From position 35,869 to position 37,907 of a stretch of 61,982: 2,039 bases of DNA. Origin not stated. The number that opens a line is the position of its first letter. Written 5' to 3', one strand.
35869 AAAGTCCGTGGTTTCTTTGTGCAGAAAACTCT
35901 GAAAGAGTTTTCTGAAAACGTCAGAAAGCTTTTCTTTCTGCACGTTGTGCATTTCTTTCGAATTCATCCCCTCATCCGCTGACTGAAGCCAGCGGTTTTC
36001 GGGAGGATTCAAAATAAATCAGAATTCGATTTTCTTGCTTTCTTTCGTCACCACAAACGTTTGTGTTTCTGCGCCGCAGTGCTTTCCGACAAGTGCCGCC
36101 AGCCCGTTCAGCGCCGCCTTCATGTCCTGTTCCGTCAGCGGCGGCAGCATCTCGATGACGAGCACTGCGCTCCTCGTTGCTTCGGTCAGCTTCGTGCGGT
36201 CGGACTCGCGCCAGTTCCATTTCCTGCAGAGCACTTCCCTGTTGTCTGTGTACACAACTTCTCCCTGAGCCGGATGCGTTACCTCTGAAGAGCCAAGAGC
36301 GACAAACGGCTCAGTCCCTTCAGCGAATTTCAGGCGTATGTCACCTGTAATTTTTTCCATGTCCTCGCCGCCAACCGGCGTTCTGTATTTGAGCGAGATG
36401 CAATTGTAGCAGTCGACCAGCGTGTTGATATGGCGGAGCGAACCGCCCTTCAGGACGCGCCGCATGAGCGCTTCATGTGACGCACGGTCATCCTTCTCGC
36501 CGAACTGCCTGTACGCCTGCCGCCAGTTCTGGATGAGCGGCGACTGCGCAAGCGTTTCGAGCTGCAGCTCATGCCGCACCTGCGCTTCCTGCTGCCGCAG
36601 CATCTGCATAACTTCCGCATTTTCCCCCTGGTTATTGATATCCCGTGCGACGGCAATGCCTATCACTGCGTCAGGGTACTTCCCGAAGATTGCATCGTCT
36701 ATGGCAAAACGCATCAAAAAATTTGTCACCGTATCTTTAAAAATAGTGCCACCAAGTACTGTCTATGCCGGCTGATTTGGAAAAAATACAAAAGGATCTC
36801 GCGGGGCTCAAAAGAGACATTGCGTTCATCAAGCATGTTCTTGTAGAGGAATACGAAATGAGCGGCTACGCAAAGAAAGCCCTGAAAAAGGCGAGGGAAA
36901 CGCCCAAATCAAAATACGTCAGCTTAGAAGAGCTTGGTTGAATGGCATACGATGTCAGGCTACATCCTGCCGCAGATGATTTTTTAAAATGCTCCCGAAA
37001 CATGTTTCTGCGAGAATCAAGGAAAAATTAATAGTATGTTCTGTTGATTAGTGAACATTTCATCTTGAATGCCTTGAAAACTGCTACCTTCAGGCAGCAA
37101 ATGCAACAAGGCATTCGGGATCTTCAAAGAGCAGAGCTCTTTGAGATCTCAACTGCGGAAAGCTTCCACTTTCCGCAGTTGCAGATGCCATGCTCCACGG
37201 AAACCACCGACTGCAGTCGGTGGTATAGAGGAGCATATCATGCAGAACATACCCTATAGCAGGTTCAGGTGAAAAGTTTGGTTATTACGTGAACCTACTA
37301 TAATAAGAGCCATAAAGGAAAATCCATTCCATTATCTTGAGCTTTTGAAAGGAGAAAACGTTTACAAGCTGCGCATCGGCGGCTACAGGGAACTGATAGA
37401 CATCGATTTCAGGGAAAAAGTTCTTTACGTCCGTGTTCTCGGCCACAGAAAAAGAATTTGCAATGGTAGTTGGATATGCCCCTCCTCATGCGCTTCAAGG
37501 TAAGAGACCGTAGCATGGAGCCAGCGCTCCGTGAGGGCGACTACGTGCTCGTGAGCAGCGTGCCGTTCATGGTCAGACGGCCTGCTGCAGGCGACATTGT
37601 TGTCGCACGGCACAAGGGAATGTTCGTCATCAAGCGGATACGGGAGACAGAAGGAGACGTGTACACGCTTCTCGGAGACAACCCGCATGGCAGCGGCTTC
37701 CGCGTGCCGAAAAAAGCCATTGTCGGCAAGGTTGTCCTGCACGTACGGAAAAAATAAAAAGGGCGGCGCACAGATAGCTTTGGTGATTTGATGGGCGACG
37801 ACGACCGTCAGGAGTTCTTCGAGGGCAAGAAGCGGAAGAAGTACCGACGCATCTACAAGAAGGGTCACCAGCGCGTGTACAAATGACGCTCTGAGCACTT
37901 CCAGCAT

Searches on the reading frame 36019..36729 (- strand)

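Call 3: search_protein_families(library=pfam, proteins=[window:36019-36729:-], max_evalue=0.01)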
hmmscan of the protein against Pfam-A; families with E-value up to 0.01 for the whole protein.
window:36019-36729:- (236 aa): 1 family
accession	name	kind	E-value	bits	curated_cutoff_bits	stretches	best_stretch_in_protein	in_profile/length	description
PF03483.22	B3_4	-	4.4e-28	98.5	29.3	1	69-217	2-172/174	B3/4 domain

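Call 4: search_protein_families(library=ncbifam, proteins=[window:36019-36729:-], max_evalue=0.01)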
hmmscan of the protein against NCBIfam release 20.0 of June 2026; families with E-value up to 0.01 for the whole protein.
window:36019-36729:- (236 aa): 1 family
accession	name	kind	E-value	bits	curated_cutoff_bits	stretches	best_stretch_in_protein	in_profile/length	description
TIGR00472.1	pheT_bact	equivalog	8.3e-07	27.6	402.65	1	19-194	170-340/798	phenylalanine--tRNA ligase subunit beta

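Call 51: search_protein_families(library=phrogs, proteins=[window:36019-36729:-], max_evalue=0.01)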
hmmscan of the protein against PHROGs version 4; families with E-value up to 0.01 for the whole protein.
window:36019-36729:- (236 aa): 1 family
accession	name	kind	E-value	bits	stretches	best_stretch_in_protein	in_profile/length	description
phrog_21682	-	unknown function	2e-06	27.2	1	87-160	235-308/798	-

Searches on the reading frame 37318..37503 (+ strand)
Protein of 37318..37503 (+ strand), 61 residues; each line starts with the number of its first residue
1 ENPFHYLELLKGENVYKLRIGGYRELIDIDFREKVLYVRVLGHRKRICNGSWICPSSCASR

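Call 3: search_protein_families(library=pfam, proteins=[window:37345-37503:+], max_evalue=0.01)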
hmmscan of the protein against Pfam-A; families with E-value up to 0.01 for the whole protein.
window:37345-37503:+ (52 aa): 0 families

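Call 51: search_protein_families(library=phrogs, proteins=[window:37318-37503:+], max_evalue=0.01)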
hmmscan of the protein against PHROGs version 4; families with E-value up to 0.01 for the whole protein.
window:37318-37503:+ (61 aa): 1 family
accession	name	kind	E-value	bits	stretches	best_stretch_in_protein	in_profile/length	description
phrog_1213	-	moron, auxiliary metabolic gene and host takeover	2.5e-05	25.8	1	1-47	36-86/88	RelE-like toxin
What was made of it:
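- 36765..37503 (+): Inactivated toxin-antitoxin module. A putative antitoxin (assigned by position only, no family match) lies at 36765-36941. The relE N-terminal piece is at 36942-37026 and is frameshifted. A 296-bp MITE-like insert follows at 37027-37322, then the relE C-terminal half at 37323-37503, which overlaps the sodX start. phrog_1213 RelE-like, E 2.5e-5, profile positions 36-86 of 88 (call 51).
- Checked: A RelE C-terminal half lies at 37323-37503 (phrog_1213 positions 36-86 of 88, call 51).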

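Call 53: search_protein_families(library=pfam, proteins=[window:37318-37503:+], max_evalue=0.01)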
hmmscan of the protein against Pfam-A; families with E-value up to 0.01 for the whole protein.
window:37318-37503:+ (61 aa): 0 families

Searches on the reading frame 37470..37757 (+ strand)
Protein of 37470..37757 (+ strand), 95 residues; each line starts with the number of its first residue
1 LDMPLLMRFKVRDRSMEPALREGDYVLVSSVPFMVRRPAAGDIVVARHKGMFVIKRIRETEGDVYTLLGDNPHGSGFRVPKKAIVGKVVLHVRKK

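Call 3: search_protein_families(library=pfam, proteins=[window:37470-37757:+], max_evalue=0.01)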
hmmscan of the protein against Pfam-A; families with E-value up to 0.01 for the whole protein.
window:37470-37757:+ (95 aa): 3 families
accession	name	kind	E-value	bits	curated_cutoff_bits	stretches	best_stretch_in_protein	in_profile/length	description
PF00717.28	Peptidase_S24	-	1e-14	54.6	23.3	1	9-89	38-116/116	Peptidase S24-like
PF10502.14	Peptidase_S26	-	4.5e-08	33.7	22.9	1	6-63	23-83/168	Signal peptidase, peptidase S26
PF14085.11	DUF4265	-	0.0068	16.8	27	1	22-63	9-51/115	Domain of unknown function (DUF4265)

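Call 4: search_protein_families(library=ncbifam, proteins=[window:37470-37757:+], max_evalue=0.01)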
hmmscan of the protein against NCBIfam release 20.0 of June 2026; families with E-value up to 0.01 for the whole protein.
window:37470-37757:+ (95 aa): 5 families
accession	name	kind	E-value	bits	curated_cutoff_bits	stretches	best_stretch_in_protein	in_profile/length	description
TIGR02754.1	sod_Ni_protease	equivalog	8.3e-12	45.4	63.25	1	10-88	2-88/90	nickel-type superoxide dismutase maturation protease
TIGR02227.1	sigpep_I_bact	equivalog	4.8e-09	36.3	47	1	7-64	21-81/162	signal peptidase I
TIGR02228.1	sigpep_I_arch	equivalog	1.1e-06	28.5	51.85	1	11-89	36-119/158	signal peptidase I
TIGR00498.1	lexA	equivalog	7.5e-06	25.7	110.95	1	10-94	119-201/203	transcriptional repressor LexA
NF007621.2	PRK10276.1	subfamily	0.00017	21.6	110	1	10-81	33-100/115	translesion error-prone DNA polymerase V autoproteolytic subunit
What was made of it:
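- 37476..37757 (+): sodX-like NiSOD maturation protease, 93 aa (an alternative TTG start lies at 37470). Ser13 is encoded at 37512-37514 and Lys53 at 37632-37634. Best NCBIfam match is TIGR02754, 45.4 bits, covering positions 2-88 of 90, below the cutoff of 63.25 (call 4).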

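Call 9: find_homologous_proteins(query=window:37470-37757:+)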
Query window:37470-37757:+ (95 aa): 3 proteins with E <= 0.001 among 10 candidates.
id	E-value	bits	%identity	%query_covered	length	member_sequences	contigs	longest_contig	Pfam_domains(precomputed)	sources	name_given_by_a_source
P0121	8.9e-54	197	100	98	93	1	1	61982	PF00717.29,PF10502.15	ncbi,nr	ncbi:MAG: S24/S26 family peptidase [Candidatus Aenigmarchaeota archaeon]|nr:S24/S26 family peptidase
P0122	1.2e-24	104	56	94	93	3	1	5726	PF00717.29,PF10502.15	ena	-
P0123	2.6e-8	51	44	88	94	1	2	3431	PF00717.29,PF10502.15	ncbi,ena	-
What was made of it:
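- Checked: NCBI calls it from the ATG at 37476, giving 93 aa (call 9).
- Tried and rejected: Word-index search with the peptidase alone gave only 3 proteins (call 9).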

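Call 10: find_encoding_contigs(protein=P0122, flank=6000)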
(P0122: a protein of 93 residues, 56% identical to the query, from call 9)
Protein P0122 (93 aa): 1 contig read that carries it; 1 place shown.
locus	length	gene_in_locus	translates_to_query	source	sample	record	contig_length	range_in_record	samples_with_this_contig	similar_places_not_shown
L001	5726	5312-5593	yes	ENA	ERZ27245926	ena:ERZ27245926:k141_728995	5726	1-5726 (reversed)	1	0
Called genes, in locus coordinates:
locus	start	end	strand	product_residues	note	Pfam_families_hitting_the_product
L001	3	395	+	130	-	?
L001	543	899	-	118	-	-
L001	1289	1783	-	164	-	-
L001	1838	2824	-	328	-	PF04703:FaeA (faint), PF09339:HTH_IclR (faint), PF12840:HTH_20 (faint), PF13404:HTH_AsnC-type, PF13412:HTH_24, PF01037:AsnC_trans_reg (weak), PF13412:HTH_24 (weak)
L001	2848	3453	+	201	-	-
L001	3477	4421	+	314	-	-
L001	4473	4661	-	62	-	PF26477:DUF8150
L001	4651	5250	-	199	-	-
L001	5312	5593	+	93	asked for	PF00717:Peptidase_S24, PF10502:Peptidase_S26 (weak)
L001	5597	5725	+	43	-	?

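Call 11: find_encoding_contigs(protein=P0123, flank=6000)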
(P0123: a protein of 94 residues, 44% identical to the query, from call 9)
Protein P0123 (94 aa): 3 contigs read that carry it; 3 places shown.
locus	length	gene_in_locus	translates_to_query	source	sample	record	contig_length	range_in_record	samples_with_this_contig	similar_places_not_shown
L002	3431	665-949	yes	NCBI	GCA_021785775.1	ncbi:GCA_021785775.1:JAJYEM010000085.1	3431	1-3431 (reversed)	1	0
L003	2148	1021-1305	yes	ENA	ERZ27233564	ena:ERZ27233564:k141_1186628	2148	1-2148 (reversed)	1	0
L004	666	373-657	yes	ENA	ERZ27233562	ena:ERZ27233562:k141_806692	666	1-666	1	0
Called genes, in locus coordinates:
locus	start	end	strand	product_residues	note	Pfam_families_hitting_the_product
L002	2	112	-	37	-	?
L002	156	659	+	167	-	PF09055:Sod_Ni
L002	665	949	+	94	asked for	PF00717:Peptidase_S24, PF10502:Peptidase_S26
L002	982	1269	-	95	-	-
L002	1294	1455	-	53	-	-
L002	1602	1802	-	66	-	PF15919:HicB_lk_antitox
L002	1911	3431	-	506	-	?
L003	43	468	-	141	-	PF01982:CTP-dep_RFKase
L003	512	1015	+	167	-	PF09055:Sod_Ni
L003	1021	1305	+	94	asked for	PF00717:Peptidase_S24, PF10502:Peptidase_S26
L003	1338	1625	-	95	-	-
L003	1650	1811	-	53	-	-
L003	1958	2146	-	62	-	?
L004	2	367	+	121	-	?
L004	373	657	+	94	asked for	PF00717:Peptidase_S24, PF10502:Peptidase_S26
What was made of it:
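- On NiSOD maturation protease (SodX; TIGR02754): P0123 sits 5 bp after Sod_Ni (call 11).
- P0123, 44% identical, lies 5 bp downstream of Sod_Ni (call 11).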

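Call 14: search_solved_structures(query=window:37470-37757:+, show_alignments=3, max_evalue=1)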
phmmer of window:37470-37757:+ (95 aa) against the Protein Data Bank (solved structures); distinct sequences matched with E-value up to 1: 19.
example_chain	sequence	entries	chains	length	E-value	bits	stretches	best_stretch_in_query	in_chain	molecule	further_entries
6a2r_A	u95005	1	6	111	0.012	18.9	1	10-94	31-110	LexA repressor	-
6a2s_A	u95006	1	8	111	0.013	18.7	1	10-94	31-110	LexA repressor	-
6a2q_A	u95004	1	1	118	0.015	18.6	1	10-94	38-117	LexA repressor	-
5opt_L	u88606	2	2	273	0.034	17.5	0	35-81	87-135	40S ribosomal protein S4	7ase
2k5f_A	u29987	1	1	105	0.042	17.2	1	10-78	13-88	Ferrous iron transport protein A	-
8h46_A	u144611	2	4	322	0.053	16.8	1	33-85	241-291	L-asparaginase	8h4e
7cbr_A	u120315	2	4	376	0.054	16.8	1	33-85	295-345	L-asparaginase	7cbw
8h49_A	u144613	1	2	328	0.055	16.8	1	33-85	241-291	L-asparaginase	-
8h4b_A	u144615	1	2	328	0.055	16.8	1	33-85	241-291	L-asparaginase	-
8h44_A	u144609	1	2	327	0.055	16.8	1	33-85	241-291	L-asparaginase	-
8h4a_A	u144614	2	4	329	0.055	16.8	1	33-85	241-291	L-asparaginase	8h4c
8h4d_A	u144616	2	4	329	0.055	16.8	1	33-85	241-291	L-asparaginase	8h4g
8h47_A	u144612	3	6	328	0.056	16.8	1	33-85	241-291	L-asparaginase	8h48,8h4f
8h45_A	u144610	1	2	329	0.056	16.8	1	33-85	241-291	L-asparaginase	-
7c8q_A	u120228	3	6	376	0.063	16.6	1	33-85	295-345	Asparaginase | L-asparaginase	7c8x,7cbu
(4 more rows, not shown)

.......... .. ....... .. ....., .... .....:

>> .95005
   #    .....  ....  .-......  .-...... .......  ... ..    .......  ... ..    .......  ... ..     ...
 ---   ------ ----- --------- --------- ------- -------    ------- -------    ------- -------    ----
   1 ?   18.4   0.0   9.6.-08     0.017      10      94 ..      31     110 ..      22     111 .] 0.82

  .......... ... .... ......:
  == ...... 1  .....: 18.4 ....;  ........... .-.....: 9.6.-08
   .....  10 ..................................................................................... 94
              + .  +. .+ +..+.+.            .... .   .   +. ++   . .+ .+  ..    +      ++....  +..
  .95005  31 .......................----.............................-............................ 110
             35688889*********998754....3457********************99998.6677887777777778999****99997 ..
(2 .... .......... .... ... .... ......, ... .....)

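Call 31: find_encoding_contigs(protein=P0121, flank=10000, max_places=4)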
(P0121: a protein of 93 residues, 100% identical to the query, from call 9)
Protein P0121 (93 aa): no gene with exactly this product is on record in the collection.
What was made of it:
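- Tried and rejected: The look-up of the window's SodX found nothing on record (call 31).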

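Call 36: search_protein_families(library=ncbifam, proteins=[L001:5312-5590:+], max_evalue=0.001)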
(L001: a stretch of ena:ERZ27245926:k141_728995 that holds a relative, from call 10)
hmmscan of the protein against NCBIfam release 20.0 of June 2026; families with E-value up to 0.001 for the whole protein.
L001:5312-5590:+ (93 aa): 4 families
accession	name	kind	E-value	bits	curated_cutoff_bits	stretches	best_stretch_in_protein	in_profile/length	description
TIGR02227.1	sigpep_I_bact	equivalog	8.9e-12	45.2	47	1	4-55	20-74/162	signal peptidase I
TIGR02754.1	sod_Ni_protease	equivalog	1.9e-11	44.3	63.25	1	8-88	2-89/90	nickel-type superoxide dismutase maturation protease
TIGR02228.1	sigpep_I_arch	equivalog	1.4e-07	31.5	51.85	1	10-88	37-119/158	signal peptidase I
NF007621.2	PRK10276.1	subfamily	7.7e-05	22.7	110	1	8-83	33-106/115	translesion error-prone DNA polymerase V autoproteolytic subunit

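Call 44: find_homologous_proteins(query=A2, max_evalue=0.00001)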
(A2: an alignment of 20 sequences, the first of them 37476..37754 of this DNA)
Query A2 (20 sequences) (93 aa, profile of the alignment): 811 proteins with E <= 0.00001 among 1646 candidates; the best 120 are listed.
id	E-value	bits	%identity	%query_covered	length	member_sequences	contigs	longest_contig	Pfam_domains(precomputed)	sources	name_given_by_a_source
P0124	1.5e-37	145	39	96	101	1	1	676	PF00717.29,PF10502.15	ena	-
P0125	1.9e-37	145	43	95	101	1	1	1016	PF00717.29,PF10502.15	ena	-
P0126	2.0e-37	145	43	94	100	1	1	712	PF00717.29,PF10502.15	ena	-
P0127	2.3e-37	145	40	96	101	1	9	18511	PF00717.29,PF10502.15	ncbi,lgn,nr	ncbi:MAG: nickel-type superoxide dismutase maturation protease [Candidatus Aenigmarchaeota archaeon]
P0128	2.5e-37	145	41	96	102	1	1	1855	PF00717.29,PF10502.15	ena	-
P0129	2.7e-37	145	38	96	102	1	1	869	PF00717.29,PF10502.15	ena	-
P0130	3.2e-37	144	43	95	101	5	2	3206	PF00717.29,PF10502.15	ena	-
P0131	3.3e-37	144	41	99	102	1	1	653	PF00717.29,PF10502.15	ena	-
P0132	3.3e-37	144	40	95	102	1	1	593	PF00717.29,PF10502.15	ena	-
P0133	3.5e-37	144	36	97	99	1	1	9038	PF00717.29,PF10502.15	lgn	-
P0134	4.2e-37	144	45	92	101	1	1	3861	PF00717.29,PF10502.15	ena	-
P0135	5.8e-37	144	39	95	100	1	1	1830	PF00717.29,PF10502.15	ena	-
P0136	6.2e-37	144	43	96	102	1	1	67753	PF00717.29,PF10502.15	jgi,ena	-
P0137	9.8e-37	143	43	96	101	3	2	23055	PF00717.29,PF10502.15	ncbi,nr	ncbi:MAG: signal peptidase I [Candidatus Aenigmarchaeota archaeon]|nr:signal peptidase I [Candidatus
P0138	1.1e-36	143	41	96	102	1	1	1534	PF00717.29,PF10502.15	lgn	-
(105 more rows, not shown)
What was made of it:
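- Tried and rejected: A profile search was needed (call 44).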

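Call 54: predict_structure(alignment_id=A3)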
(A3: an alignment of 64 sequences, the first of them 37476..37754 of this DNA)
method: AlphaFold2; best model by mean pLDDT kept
length: 93 residues; sequences in the alignment: 64
mean_pLDDT: 93.3   pTM: 0.84
mean pLDDT of the five models: 93.3, 92.2, 92.2, 92.2, 92.0
residues with pLDDT >= 90: 79; 70-90: 11; 50-70: 3; < 50: 0
segments of 3 or more residues with pLDDT < 50: none
pLDDT, mean of each block of 10 residues (from residue 1): 90 93 95 93 95 97 94 90 96 80
secondary structure, 60 per line:
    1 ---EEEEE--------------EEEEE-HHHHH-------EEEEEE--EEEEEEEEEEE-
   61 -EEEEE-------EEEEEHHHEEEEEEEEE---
elements in order: E4-8 E23-27 H29-33 E41-46 E49-59 E62-66 E74-78 E82-90

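Call 58: fold_search(model_id=the predicted structure, library=pdb)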
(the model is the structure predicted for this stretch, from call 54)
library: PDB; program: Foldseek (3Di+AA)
matches with E <= 10: 1046; with E <= 0.001: 10
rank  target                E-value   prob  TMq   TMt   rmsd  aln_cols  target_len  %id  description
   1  6a2r_A                4.4e-05  1.00  0.71  0.67   3.1        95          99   30  Mycobacterium tuberculosis LexA C-domain II (released 2019-01-23)
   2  6a2s_A                8.2e-05  1.00  0.72  0.67   3.0        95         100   30  Mycobacterium tuberculosis LexA C-domain S160A (released 2019-01-23)
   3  6a2q                  1.1e-04  1.00  0.70  0.67   3.2        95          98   32  Mycobacterium tuberculosis LexA C-domain I (released 2019-01-23)
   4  4n31_A                1.5e-04  1.00  0.80  0.53   4.6       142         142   17  Structure and activity of Streptococcus pyogenes SipA: a signal peptidase homologue essential for pilus polymerisation (released 2014-08-20)
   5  6a2t                  1.5e-04  1.00  0.63  0.62   3.5        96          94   31  Mycobacterium tuberculosis LexA C-domain K197A (released 2019-01-23)
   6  3k2z_B                1.7e-04  1.00  0.76  0.38   2.4        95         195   29  Crystal structure of a LexA protein from Thermotoga maritima (released 2010-10-06)
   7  4n31_B                3.5e-04  1.00  0.81  0.56   3.7       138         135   18  Structure and activity of Streptococcus pyogenes SipA: a signal peptidase homologue essential for pilus polymerisation (released 2014-08-20)
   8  1jhf_B                3.5e-04  1.00  0.68  0.58   2.8        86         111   24  LEXA G85D MUTANT (released 2001-09-19)
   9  1jhe_A                3.9e-04  1.00  0.69  0.54   3.2        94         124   23  LEXA L89P Q92W E152A K156A MUTANT (released 2001-09-19)
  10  3k2z_A                8.0e-04  1.00  0.74  0.38   2.7        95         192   30  Crystal structure of a LexA protein from Thermotoga maritima (released 2010-10-06)
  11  3k3r_F                1.2e-03  1.00  0.73  0.42   2.8        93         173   22  Unrefined crystal structure of a LexA-DNA complex (released 2010-08-18)
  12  1jhh_B                1.2e-03  1.00  0.67  0.54   3.4        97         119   23  LEXA S119A MUTANT (released 2001-09-19)
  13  8s7g_A                1.3e-03  1.00  0.73  0.56   2.8        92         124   28  Cryo-EM structure of Pseudomonas aeruginosa Recombinase A (RecA) in complex with LexAS125A mutant (released 2025-01-15)
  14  3jso_A                1.4e-03  1.00  0.74  0.39   2.8        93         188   22  Classic Protein With a New Twist: crystal structure of a LexA repressor DNA complex (released 2010-08-18)
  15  8b0v_A                1.4e-03  1.00  0.66  0.51   3.7        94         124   28  Crystal structure of C-terminal domain of Pseudomonas aeruginosa LexA G91D mutant (released 2024-03-27)
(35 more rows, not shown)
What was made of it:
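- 37476..37757 (+): AF2 pLDDT 93.3, with the LexA/UmuD/signal-peptidase fold at TM 0.7-0.8 (calls 54, 58).
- On NiSOD maturation protease (SodX; TIGR02754): The fold is clan SF (calls 54, 58).
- Closest known: Type I signal peptidases. Same: They share the clan SF beta-fold and the Ser/Lys dyad motifs SMxP, KR and GDN (calls 3, 14, 58).
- The model is confident and has the clan SF fold (calls 54, 58).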

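Call 70: search_protein_families(library=pfam, proteins=[L001:4654-5250:-, L001:4476-4661:-, L001:1292-1783:-, L001:3477-4418:+], max_evalue=0.001)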
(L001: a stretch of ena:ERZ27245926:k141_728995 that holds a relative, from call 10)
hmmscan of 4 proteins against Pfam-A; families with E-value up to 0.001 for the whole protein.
L001:4654-5250:- (199 aa): 1 family
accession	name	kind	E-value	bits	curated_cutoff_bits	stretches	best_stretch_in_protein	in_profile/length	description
PF09970.15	DUF2204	-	2.5e-05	24.4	20.3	1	27-184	9-157/181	Nucleotidyl transferase of unknown function (DUF2204)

L001:4476-4661:- (62 aa): 0 families

L001:1292-1783:- (164 aa): 1 family
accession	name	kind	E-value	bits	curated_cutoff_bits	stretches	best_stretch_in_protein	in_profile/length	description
PF01850.27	PIN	-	0.00014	22.9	23.6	1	7-138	2-116/120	PIN domain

L001:3477-4418:+ (314 aa): 0 families
